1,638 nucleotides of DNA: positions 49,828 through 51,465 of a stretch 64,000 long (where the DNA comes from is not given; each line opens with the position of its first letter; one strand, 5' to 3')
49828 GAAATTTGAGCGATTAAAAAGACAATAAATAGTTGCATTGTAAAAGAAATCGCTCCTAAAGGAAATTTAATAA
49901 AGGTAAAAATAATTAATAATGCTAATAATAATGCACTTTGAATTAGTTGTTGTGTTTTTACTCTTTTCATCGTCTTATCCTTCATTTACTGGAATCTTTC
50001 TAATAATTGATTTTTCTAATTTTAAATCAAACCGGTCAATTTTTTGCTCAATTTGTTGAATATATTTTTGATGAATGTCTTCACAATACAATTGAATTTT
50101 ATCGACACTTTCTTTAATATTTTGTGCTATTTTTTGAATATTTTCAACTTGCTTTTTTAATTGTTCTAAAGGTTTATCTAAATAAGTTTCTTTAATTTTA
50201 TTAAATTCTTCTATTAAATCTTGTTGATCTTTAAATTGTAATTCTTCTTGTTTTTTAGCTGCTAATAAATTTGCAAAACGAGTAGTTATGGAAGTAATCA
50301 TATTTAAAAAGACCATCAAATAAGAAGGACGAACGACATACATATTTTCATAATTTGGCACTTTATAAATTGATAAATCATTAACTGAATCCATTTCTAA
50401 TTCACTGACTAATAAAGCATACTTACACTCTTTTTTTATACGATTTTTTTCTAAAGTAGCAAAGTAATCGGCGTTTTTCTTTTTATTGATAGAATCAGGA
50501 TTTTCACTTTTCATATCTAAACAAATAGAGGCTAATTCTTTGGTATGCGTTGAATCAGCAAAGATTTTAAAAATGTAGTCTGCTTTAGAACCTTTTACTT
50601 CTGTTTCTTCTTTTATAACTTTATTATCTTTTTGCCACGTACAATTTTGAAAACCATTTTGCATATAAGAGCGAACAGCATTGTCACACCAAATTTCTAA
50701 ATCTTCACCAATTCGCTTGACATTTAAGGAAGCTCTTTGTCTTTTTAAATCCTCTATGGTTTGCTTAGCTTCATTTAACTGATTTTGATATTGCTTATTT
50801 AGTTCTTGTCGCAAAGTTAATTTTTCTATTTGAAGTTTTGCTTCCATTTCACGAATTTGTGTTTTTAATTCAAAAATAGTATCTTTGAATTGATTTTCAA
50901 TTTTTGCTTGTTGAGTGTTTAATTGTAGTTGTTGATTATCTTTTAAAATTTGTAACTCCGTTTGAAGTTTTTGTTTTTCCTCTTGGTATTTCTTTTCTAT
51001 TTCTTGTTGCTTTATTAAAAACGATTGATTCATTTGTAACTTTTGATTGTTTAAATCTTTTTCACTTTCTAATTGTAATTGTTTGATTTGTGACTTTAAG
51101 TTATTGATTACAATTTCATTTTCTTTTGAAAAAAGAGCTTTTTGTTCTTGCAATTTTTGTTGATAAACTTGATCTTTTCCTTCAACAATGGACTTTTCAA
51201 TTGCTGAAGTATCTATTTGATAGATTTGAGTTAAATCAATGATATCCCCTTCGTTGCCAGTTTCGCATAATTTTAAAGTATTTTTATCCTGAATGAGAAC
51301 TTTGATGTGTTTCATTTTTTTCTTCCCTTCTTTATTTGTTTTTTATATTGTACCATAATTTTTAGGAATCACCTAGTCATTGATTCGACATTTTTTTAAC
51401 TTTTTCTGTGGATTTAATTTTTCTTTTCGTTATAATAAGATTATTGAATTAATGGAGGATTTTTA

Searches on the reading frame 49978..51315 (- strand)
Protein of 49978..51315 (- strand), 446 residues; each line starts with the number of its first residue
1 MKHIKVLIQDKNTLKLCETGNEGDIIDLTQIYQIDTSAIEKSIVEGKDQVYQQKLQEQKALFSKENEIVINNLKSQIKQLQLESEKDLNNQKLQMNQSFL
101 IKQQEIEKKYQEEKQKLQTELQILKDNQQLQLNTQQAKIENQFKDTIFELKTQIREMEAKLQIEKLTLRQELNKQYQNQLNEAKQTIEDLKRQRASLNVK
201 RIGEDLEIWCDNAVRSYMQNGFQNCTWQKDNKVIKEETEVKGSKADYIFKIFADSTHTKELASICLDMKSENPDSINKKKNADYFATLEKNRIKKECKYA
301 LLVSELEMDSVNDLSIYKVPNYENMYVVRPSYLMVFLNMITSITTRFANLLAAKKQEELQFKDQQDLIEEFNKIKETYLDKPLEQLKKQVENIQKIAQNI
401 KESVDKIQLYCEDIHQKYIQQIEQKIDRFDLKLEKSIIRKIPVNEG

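Call 55: search_protein_families(library=pfam, proteins=[window:49978-51315:-], max_evalue=0.00001)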
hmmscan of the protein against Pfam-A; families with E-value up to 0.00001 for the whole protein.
window:49978-51315:- (446 aa): 1 family
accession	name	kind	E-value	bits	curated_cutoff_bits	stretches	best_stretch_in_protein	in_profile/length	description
PF09903.14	DUF2130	-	5.7e-41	140.9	26.7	1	170-433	2-252/255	Uncharacterized protein conserved in bacteria (DUF2130)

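Call 74: search_protein_families(library=padloc, proteins=[window:49978-51315:-], max_evalue=0.00001)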
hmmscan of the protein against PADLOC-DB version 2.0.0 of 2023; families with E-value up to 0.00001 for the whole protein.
window:49978-51315:- (446 aa): 0 families
